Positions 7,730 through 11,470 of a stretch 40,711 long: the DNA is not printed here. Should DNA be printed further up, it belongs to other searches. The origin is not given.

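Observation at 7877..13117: Replisome in one polypeptide: family-B polymerase, primase-like region, zinc finger and SF2 helicase fused in a 1746-aa ORF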

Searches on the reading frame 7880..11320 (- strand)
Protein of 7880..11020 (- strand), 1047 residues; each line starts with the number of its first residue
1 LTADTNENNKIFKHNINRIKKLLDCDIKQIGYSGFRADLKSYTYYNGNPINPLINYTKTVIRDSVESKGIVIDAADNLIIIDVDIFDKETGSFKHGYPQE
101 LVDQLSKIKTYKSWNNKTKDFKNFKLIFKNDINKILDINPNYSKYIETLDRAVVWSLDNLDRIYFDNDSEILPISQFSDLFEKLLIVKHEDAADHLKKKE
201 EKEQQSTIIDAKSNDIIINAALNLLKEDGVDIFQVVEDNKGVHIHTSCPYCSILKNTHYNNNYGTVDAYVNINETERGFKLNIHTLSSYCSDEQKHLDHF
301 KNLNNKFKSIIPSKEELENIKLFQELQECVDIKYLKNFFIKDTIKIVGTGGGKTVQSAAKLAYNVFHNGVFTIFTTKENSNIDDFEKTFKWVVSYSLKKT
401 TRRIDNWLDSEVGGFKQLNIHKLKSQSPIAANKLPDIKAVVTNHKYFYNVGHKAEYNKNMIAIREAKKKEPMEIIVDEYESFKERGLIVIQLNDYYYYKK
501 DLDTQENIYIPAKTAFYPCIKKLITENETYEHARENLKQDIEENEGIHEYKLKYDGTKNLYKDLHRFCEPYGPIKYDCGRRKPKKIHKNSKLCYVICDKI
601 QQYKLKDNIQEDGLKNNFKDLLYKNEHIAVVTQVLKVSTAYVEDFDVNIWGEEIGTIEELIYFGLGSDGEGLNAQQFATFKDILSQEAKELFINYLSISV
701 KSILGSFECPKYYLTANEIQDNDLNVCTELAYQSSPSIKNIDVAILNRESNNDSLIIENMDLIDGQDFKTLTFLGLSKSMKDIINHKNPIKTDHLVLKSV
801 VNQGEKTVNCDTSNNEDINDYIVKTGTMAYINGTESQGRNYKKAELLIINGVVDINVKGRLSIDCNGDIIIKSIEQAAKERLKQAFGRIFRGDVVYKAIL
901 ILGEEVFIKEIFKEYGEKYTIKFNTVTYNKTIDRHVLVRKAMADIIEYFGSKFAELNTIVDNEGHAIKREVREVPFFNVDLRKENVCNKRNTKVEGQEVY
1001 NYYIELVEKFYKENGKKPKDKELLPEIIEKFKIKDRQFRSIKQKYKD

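Call 29: search_protein_representatives(alignment_id=A2)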
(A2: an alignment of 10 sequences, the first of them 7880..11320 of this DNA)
Query: 10 sequences, 1135 profile positions. Proteins with E-value up to 0.001 (for the whole library): 66; up to 1e-10: 63; up to 1e-30: 42. The best 66 are listed.
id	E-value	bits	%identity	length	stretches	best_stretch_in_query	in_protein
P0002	0.0e+00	1851.9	-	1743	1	2-1135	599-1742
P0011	0.0e+00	1489.7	-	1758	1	2-1135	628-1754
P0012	0.0e+00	1149.0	-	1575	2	1-1046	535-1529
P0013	8.3e-239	812.1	-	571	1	562-1134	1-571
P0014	8.9e-230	782.2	-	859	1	315-1134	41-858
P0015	1.4e-188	645.8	-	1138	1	101-1106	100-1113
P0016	9.1e-107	374.9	-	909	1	306-1132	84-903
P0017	1.9e-93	330.8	-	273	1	858-1135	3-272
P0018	3.8e-85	303.3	-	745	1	448-1107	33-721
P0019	7.6e-83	295.6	-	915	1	300-1107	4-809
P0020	1.1e-80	288.4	-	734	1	405-1134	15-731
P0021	8.5e-80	285.6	-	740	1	414-1057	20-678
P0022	4.4e-79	283.2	-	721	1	420-1094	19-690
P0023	2.0e-78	281.0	-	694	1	422-1133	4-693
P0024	1.1e-75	271.9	-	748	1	408-1127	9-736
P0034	5.7e-64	233.2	-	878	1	1-276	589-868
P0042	2.9e-50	187.8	-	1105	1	438-1132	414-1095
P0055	5.3e-25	104.1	-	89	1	1058-1135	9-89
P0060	2.0e-20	88.9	-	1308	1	360-1129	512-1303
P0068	4.1e-15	71.4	-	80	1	1062-1135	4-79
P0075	3.1e-04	35.3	-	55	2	1096-1135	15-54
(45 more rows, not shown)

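Call 30: predict_structure(alignment_id=A2)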
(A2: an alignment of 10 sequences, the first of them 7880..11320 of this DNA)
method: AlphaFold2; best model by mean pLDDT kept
length: 1147 residues; sequences in the alignment: 10
mean_pLDDT: 71.3   pTM: 0.54
mean pLDDT of the five models: 71.3, 69.9, 68.5, 66.6, 65.5
residues with pLDDT >= 90: 118; 70-90: 651; 50-70: 148; < 50: 230
segments of 3 or more residues with pLDDT < 50: 87-105, 134-167, 259-261, 301-312, 355-363, 594-596, 598-603, 605-657, 869-940, 955-958, 1082-1093
pLDDT, mean of each block of 10 residues (from residue 1): 82 84 81 91 75 84 90 90 59 27 48 77 76 37 33 38 45 76 75 75 87 74 85 82 81 68 73 85 79 66 37 67 79 68 77 55 62 73 73 77 84 82 90 75 78 81 90 87 85 87 85 85 80 87 86 76 89 91 83 51 44 40 42 37 34 46 84 83 83 88 81 60 83 87 81 82 73 83 75 81 90 84 82 76 86 71 58 40 40 36 31 33 30 39 73 55 85 78 76 81 87 74 86 79 89 81 66 79 42 63 87 75 82 78 76
secondary structure, 60 per line:
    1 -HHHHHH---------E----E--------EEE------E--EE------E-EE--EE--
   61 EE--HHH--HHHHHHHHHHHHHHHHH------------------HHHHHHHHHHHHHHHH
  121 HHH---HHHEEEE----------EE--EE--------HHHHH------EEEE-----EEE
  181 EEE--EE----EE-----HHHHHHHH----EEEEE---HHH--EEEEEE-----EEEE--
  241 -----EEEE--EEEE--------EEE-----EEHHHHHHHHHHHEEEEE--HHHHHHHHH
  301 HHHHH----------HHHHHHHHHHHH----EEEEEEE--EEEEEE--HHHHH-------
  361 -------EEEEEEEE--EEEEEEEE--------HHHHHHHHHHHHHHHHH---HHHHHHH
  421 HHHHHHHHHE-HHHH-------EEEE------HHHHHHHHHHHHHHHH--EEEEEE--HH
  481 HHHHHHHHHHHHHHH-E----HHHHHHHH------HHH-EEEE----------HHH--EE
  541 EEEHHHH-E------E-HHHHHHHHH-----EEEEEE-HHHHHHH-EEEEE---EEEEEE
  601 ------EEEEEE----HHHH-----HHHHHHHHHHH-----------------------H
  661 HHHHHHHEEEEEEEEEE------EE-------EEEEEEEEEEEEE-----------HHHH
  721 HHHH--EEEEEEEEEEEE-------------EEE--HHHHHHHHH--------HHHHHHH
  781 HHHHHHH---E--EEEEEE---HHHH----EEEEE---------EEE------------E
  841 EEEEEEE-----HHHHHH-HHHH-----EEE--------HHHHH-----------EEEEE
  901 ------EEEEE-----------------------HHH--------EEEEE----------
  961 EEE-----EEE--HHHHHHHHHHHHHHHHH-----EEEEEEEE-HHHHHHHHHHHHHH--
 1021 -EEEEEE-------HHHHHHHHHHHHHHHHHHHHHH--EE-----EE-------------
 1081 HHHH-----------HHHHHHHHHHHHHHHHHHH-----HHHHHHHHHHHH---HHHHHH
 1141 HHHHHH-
elements in order (helices of 4 or more, strands of 3 or more residues): H2-7 E31-33 H70-86 H105-123 E130-133 H158-162 E169-172 E178-183 H199-206 E211-215 E224-229 E235-238 E246-249 E252-255 E264-266 H274-284 E285-289 H292-305 H316-327 E332-338 E341-346 H349-353 E368-375 E378-385 H394-410 H414-429 H432-435 E443-446 H453-468 E471-476 H479-495 H502-509 E520-523 E539-543 H544-547 H558-566 E572-577 H579-585 E587-591 E595-600 E607-612 H617-620 H626-636 H660-667 E668-677 E693-705 H717-724 E727-738 E752-754 H757-765 H774-787 E794-799 H803-806 E811-815 E825-827 E840-847 H853-858 H860-863 E869-871 H880-884 E896-900 E907-911 E946-950 E961-963 E969-971 H974-990 E996-1003 H1005-1018 E1022-1027 H1035-1056 H1081-1084 H1096-1114 H1120-1131 H1135-1146

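Call 35: fold_search(model_id=the predicted structure, library=pdb)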
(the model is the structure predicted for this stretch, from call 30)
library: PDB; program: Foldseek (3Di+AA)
matches with E <= 10: 870; with E <= 0.001: 28
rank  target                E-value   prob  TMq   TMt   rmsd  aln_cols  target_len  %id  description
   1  9ii8_A                1.5e-07  1.00  0.22  0.27  18.4       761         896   11  Crystal structure of Staphylococcus aureus DinG protein in complex with ssDNA (released 2025-06-25)
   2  9kqh_A                6.1e-07  1.00  0.22  0.31  20.5       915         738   10  Crystal structure of Finegoldia magna DinG in complex with ssDNA and ADPNP (released 2025-12-03)
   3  8zef_A                1.3e-06  1.00  0.21  0.26  19.6       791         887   11  Crystal structure of Staphylococcus aureus DinG protein in complex with ssDNA and Ca2+ (released 2025-05-21)
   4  3jv2_B                3.0e-06  1.00  0.17  0.24  24.6       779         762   11  Crystal Structure of B. subtilis SecA with bound peptide (released 2009-11-24)
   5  9p55                  1.0e-05  1.00  0.21  0.35  17.8       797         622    9  Structure of DNA-free long form XPD from Thermoplasma acidophilum (released 2026-01-21)
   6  2vsf                  1.1e-05  1.00  0.22  0.37  14.5       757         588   10  Structure of XPD from Thermoplasma acidophilum (released 2008-07-08)
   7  3jv2_A                1.2e-05  1.00  0.19  0.26  25.3       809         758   11  Crystal Structure of B. subtilis SecA with bound peptide (released 2009-11-24)
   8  9yhn                  1.6e-05  1.00  0.21  0.28  21.8       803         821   10  Hna Monomer (released 2025-12-10)
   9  6fws_A                1.6e-05  1.00  0.22  0.34  18.5       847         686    8  Structure of DinG in complex with ssDNA and ADPBeF (released 2018-12-19)
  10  5eul_A                1.7e-05  1.00  0.18  0.26  27.5       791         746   10  Structure of the SecA-SecY complex with a translocating polypeptide substrate (released 2016-03-09)
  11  6fwr_A                3.2e-05  1.00  0.20  0.30  21.0       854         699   10  Structure of DinG in complex with ssDNA (released 2018-12-19)
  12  5h8w_A                3.5e-05  1.00  0.21  0.36  18.2       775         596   10  XPD mechanism (released 2016-01-13)
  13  2ibm_B                4.9e-05  1.00  0.19  0.27  34.4       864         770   10  A novel dimer interface and conformational changes revealed by an X-ray structure of B. subtilis SecA (released 2006-11-14)
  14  3uwx_B                5.1e-05  0.99  0.17  0.30  25.7       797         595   11  Crystal structure of UvrA-UvrB complex (released 2012-02-08)
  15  6o8g_B                8.7e-05  0.99  0.17  0.31  22.6       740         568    9  Crystal structure of UvrB bound to fully duplex DNA (released 2020-01-22)
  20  6fws_B                1.7e-04  1.00  0.21  0.33  22.0       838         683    9  Structure of DinG in complex with ssDNA and ADPBeF (released 2018-12-19)
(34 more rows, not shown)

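Call 42: search_dna_similar(query=window:7880-11020:-, collection=phages, mode=protein, max_evalue=1, max_rows=20)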
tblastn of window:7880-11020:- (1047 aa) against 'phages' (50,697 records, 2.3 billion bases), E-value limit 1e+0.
Records with a match: 4; places in all: 4; records where one place covers at least 80% of the query: 0.
Best place of each record, by identity: <60% 4.
By first word of the organism name: Bacteroides 4.
By host as written in the record: Bacteroides intestinalis DSM 108646 4.
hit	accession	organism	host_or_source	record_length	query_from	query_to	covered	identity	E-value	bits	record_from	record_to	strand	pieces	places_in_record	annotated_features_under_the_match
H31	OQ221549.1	Bacteroides phage PhiCrAssBcn14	Bacteroides intestinalis DSM 108646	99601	138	201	6%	35.9%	6e-1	40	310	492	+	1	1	hypothetical protein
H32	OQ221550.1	Bacteroides phage PhiCrAssBcn15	Bacteroides intestinalis DSM 108646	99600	138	201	6%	35.9%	7e-1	40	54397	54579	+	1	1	hypothetical protein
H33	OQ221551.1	Bacteroides phage PhiCrAssBcn16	Bacteroides intestinalis DSM 108646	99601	138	201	6%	35.9%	7e-1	40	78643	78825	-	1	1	hypothetical protein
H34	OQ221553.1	Bacteroides phage PhiCrAssBcn18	Bacteroides intestinalis DSM 108646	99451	138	201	6%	35.9%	9e-1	40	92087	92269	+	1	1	hypothetical protein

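Call 46: search_protein_families(library=pfam, proteins=[P0015, P0034, P0020, P0016, P0042, P0060], max_evalue=0.01)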
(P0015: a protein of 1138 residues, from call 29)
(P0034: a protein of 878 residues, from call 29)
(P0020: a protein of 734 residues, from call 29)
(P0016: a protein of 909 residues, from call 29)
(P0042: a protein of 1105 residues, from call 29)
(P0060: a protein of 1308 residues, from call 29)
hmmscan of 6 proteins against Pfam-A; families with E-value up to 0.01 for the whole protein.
P0015 (1138 aa): 0 families

P0034 (878 aa): 0 families

P0020 (734 aa): 0 families

P0016 (909 aa): 0 families

P0042 (1105 aa): 1 family
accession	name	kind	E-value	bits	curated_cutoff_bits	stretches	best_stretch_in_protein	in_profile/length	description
PF00270.35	DEAD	-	0.001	19.2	26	1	418-565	14-134/167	DEAD/DEAH box helicase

P0060 (1308 aa): 0 families

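Call 60: find_encoding_contigs(protein=P0034, flank=8000, max_places=4)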
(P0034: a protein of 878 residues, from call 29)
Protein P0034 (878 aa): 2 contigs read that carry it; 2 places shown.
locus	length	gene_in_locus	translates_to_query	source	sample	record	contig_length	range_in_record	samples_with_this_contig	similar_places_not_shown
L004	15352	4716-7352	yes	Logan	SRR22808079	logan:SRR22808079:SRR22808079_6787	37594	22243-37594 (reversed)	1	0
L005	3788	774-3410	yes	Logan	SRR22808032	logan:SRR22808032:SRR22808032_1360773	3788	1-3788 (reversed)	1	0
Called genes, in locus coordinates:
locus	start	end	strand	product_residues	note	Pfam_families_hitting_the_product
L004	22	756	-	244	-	PF01520:Amidase_3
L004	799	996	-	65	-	PF04531:Phage_holin_1 (weak)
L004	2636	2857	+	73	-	-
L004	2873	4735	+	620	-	PF08706:D5_N, PF19263:DUF5906, PF03288:Pox_D5 (weak)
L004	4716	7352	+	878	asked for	-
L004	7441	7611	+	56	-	-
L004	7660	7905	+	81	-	-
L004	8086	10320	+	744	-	PF14490:HHH_RecD2 (weak), PF05970:PIF1 (weak), PF13245:AAA_19, PF13604:AAA_30, PF01443:Viral_helicase1 (faint), PF18335:SH3_13, PF13538:UvrD_C_2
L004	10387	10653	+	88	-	-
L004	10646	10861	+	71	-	-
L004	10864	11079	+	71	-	-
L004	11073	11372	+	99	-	-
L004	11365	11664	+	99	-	-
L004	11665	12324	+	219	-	-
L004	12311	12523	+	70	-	-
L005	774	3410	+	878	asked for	-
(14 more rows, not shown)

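Call 63: find_encoding_contigs(protein=P0020, flank=8000, max_places=3)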
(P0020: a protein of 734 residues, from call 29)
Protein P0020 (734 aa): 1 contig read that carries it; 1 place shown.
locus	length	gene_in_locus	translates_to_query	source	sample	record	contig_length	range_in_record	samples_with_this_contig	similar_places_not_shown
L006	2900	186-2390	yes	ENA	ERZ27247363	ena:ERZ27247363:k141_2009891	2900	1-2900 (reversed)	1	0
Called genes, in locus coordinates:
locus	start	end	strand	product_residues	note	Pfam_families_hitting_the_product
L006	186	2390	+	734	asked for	-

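Call 64: find_encoding_contigs(protein=P0016, flank=8000, max_places=3)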
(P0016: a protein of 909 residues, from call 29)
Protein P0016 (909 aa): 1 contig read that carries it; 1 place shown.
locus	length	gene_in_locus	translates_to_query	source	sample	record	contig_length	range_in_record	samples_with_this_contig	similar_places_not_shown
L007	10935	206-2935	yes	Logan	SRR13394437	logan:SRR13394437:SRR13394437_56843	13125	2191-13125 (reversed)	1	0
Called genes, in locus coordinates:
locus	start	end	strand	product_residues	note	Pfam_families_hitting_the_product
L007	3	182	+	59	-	?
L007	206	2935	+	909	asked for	-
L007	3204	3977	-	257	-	-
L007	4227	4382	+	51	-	-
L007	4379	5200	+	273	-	PF06970:RepA_N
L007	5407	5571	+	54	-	-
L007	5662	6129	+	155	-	-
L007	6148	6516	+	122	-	-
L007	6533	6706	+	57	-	-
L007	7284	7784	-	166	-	-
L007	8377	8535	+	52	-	-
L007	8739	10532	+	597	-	PF01580:FtsK_SpoIIIE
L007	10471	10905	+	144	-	-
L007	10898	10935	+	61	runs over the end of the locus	-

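Call 65: find_encoding_contigs(protein=P0015, flank=8000, max_places=3)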
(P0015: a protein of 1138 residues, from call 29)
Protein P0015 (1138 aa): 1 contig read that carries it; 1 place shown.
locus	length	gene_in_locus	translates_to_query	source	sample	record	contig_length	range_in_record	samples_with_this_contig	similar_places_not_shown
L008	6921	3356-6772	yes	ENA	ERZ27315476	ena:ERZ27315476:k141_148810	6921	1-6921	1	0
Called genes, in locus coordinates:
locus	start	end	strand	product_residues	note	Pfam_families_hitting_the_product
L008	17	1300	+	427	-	-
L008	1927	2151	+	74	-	-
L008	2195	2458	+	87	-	-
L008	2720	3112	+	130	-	-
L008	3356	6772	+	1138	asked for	-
